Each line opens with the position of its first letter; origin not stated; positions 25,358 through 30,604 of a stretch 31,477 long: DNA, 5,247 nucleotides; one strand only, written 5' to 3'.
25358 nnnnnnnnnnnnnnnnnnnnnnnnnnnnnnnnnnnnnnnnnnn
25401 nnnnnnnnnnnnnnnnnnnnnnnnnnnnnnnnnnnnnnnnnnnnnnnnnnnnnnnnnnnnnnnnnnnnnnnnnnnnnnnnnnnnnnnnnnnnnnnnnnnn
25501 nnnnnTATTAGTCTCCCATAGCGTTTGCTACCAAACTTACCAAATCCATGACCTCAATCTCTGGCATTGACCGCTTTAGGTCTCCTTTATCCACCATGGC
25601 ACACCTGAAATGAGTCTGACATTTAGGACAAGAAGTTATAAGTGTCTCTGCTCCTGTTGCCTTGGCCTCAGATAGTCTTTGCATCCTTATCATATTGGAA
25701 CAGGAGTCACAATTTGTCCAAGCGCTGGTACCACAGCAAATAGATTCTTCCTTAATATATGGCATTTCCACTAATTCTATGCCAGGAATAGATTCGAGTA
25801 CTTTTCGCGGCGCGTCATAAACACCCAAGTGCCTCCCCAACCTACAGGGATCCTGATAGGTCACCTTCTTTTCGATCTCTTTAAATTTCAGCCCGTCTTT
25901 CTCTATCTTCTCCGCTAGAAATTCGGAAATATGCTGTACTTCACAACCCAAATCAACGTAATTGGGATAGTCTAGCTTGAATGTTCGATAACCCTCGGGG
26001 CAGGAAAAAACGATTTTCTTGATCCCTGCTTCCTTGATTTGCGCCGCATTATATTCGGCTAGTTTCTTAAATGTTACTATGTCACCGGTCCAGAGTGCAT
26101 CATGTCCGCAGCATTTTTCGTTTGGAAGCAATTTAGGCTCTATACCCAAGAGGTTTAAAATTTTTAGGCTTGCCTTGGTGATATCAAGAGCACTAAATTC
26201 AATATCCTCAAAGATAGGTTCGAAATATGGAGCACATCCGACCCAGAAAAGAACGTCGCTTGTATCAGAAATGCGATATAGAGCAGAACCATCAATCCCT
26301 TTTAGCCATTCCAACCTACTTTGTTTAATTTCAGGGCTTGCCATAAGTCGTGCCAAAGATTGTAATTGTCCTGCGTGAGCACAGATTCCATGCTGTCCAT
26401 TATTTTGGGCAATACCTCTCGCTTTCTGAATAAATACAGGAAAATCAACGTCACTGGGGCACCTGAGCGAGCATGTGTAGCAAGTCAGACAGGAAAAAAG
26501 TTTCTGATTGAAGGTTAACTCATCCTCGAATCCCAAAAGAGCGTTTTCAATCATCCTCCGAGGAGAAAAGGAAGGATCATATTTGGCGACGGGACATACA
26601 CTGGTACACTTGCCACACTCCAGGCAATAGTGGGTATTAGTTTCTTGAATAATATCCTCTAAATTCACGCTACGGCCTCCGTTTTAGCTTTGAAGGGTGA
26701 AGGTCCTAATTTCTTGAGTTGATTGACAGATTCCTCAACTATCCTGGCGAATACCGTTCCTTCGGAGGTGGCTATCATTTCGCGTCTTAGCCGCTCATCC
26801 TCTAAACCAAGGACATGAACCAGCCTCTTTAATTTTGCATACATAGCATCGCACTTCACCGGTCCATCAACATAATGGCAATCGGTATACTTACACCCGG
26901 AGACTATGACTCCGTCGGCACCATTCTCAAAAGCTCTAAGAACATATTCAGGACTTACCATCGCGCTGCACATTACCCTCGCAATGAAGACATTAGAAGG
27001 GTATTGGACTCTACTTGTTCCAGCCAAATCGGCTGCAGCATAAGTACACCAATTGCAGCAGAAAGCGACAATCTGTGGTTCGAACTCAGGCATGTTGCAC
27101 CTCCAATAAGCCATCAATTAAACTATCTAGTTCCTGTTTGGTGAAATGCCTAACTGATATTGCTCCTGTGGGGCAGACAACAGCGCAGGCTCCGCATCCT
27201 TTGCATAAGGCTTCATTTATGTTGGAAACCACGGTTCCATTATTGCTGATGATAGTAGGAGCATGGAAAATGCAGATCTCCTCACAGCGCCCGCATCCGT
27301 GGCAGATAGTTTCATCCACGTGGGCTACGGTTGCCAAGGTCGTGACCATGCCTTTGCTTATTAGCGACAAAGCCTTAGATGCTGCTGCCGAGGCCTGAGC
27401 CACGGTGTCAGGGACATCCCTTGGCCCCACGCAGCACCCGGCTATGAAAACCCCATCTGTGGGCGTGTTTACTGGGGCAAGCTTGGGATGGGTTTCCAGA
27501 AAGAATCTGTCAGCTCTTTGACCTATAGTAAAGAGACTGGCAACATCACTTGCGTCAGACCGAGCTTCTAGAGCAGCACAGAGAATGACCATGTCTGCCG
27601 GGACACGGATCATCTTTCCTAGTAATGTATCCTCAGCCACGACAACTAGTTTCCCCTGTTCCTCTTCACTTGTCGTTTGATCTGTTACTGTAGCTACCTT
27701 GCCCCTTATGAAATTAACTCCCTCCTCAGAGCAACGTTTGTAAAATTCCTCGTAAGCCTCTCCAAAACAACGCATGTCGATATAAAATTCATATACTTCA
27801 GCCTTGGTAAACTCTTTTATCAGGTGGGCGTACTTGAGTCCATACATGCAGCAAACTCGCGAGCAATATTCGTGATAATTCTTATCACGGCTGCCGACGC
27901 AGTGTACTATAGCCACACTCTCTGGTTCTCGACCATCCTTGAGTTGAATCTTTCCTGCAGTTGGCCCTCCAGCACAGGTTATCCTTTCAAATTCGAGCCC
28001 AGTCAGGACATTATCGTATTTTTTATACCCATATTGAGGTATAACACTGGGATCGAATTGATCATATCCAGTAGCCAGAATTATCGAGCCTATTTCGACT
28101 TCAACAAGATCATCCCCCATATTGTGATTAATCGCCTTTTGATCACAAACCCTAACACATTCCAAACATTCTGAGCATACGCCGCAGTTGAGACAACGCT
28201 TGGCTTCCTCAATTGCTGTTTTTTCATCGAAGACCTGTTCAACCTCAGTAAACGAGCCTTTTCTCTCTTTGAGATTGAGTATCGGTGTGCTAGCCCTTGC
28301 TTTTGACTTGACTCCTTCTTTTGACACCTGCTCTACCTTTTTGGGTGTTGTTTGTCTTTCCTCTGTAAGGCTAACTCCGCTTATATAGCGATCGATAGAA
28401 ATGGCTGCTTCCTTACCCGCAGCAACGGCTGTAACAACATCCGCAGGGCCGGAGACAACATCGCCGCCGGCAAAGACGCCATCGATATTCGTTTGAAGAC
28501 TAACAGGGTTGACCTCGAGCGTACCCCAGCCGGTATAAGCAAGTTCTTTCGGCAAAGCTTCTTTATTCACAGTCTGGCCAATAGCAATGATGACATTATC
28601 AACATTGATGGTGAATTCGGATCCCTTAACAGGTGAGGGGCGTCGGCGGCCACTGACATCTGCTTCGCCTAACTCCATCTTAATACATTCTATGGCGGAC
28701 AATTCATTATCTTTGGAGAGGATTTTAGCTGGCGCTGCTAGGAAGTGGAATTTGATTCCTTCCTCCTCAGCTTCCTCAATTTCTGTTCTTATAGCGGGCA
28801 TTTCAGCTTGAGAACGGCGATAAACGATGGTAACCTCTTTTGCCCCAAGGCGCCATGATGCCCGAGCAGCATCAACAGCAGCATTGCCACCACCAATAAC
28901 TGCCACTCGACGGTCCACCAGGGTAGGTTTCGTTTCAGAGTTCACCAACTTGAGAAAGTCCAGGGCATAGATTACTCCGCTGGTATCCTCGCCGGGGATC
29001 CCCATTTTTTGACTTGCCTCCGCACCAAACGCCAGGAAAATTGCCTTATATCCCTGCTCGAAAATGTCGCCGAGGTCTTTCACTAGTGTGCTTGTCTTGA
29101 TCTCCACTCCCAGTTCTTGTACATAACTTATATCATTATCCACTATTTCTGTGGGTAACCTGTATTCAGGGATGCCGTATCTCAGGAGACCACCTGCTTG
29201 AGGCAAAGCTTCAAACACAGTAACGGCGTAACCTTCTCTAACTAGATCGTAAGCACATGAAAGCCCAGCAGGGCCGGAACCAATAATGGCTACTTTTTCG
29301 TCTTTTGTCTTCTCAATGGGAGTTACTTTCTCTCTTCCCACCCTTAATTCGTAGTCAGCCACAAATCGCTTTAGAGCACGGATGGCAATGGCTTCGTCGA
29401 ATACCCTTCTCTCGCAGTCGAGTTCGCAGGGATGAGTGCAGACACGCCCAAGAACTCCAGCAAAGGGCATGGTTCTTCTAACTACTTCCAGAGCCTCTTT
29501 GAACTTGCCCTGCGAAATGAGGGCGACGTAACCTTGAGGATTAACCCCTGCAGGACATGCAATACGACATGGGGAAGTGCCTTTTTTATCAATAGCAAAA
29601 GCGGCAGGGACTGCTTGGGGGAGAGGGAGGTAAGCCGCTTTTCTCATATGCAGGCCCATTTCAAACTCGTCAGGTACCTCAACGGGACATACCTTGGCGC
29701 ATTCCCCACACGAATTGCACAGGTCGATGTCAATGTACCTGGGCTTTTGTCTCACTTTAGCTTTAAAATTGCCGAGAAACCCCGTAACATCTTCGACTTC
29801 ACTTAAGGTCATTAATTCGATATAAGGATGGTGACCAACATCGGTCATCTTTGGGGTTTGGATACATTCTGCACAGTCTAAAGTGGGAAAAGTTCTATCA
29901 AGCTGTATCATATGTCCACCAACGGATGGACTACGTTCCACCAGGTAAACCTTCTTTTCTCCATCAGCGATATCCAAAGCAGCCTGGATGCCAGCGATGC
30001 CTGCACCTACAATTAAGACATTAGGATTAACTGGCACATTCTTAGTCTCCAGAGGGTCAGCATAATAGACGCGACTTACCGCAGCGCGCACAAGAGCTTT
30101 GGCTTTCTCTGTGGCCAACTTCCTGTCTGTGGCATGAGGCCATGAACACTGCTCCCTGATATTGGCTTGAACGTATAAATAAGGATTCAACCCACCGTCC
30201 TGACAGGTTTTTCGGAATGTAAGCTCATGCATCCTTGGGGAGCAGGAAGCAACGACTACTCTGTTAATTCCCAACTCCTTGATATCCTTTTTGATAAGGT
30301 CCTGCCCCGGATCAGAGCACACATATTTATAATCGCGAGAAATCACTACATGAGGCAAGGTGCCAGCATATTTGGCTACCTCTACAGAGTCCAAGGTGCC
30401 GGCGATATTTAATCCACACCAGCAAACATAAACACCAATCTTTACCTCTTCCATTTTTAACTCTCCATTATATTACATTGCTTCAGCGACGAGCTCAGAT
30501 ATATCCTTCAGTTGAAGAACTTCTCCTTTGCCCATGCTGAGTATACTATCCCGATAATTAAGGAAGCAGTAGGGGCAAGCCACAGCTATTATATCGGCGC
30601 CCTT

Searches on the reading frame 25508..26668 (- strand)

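Call 84: search_protein_families(library=pfam, proteins=[window:25508-26668:-], max_evalue=0.00001)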
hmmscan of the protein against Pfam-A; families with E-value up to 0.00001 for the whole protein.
window:25508-26668:- (386 aa): 4 families
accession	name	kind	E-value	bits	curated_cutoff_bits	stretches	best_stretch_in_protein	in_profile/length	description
PF02754.22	CCG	-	9.6e-28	96.6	20.6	2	269-355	1-85/85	Cysteine-rich domain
PF13183.11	Fer4_8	-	5.1e-09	37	27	1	13-74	3-68/68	4Fe-4S dicluster domain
PF13534.11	Fer4_17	-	2.7e-08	34.6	22.2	1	15-75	2-61/61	4Fe-4S dicluster domain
PF13187.11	Fer4_9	-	7.5e-06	26.3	27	1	14-73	1-50/52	4Fe-4S dicluster domain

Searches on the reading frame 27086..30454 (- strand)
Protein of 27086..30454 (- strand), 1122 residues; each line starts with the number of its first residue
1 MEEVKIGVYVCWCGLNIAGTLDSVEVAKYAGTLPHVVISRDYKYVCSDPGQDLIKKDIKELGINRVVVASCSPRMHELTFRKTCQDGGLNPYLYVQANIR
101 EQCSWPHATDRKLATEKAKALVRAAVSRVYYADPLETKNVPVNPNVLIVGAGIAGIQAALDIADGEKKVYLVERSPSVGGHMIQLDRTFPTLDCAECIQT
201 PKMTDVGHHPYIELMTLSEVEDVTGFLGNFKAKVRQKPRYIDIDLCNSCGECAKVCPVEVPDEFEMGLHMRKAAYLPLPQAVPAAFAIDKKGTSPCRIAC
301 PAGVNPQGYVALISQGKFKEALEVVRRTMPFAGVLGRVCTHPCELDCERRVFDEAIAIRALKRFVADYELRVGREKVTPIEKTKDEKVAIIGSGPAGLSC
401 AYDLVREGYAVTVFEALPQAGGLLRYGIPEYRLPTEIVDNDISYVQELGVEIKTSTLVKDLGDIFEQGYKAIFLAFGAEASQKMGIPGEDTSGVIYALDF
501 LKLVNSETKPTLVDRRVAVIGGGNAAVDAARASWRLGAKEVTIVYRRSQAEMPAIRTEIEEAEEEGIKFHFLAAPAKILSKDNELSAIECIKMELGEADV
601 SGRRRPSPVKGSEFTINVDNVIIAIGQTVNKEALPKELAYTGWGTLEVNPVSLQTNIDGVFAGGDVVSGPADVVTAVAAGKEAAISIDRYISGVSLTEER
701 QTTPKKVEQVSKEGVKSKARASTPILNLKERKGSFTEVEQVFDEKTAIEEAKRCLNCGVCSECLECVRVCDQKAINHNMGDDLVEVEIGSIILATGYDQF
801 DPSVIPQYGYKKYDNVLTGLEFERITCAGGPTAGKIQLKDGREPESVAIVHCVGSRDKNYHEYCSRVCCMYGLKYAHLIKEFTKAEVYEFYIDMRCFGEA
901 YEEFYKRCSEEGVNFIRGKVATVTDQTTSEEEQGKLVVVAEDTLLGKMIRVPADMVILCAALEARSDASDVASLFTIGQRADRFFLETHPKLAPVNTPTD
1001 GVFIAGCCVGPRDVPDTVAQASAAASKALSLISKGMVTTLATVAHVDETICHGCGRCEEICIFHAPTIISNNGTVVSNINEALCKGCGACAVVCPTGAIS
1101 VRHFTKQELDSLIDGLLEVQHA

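Call 84: search_protein_families(library=pfam, proteins=[window:27086-30454:-], max_evalue=0.00001)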
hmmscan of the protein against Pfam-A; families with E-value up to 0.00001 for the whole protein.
window:27086-30454:- (1122 aa): 20 families
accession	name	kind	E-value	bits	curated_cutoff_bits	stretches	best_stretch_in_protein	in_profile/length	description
PF07992.20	Pyr_redox_2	-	3e-47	161.9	26.1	1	387-680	2-291/291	Pyridine nucleotide-disulphide oxidoreductase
PF14691.11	Fer4_20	-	6.2e-18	65.1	25.8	1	294-370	30-109/113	Dihydroprymidine dehydrogenase domain II, 4Fe-4S cluster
PF00070.33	Pyr_redox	-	2.8e-17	63.4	22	1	516-588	1-77/82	Pyridine nucleotide-disulphide oxidoreductase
PF13738.12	Pyr_redox_3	-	5.9e-17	62.3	30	1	472-664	128-305/305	Pyridine nucleotide-disulphide oxidoreductase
PF13450.12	NAD_binding_8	-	1e-14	55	21.9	1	390-425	1-36/68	NAD(P)-binding Rossmann-like domain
PF00037.32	Fer4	-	1.8e-14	53.3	21.1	1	1079-1100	3-24/24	4Fe-4S binding domain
PF12831.13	FAD_oxidored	-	8.3e-14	52.1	27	1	146-182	2-38/416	FAD dependent oxidoreductase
PF01266.30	DAO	-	1.7e-12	48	27.9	1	387-421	1-35/353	FAD dependent oxidoreductase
PF00890.30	FAD_binding_2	-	6.2e-11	42.6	20.4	0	146-181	2-37/414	FAD binding domain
PF12837.12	Fer4_6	-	2.5e-10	40.2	25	1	1078-1099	3-24/24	4Fe-4S binding domain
PF01946.23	Thi4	-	5.3e-10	39.4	26.2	0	382-422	14-55/235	Thi4 family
PF03486.20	HI0933_like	-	5.2e-09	36.3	50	0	387-421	2-36/244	HI0933-like protein Rossmann domain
PF13187.11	Fer4_9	-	3.9e-08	33.6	27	1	1051-1099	2-52/52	4Fe-4S dicluster domain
PF12838.12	Fer4_7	-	1.1e-07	32.6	27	1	1051-1098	2-52/52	4Fe-4S dicluster domain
PF01134.28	GIDA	-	1.9e-07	31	22.1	0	146-183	2-29/391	Glucose inhibited division protein A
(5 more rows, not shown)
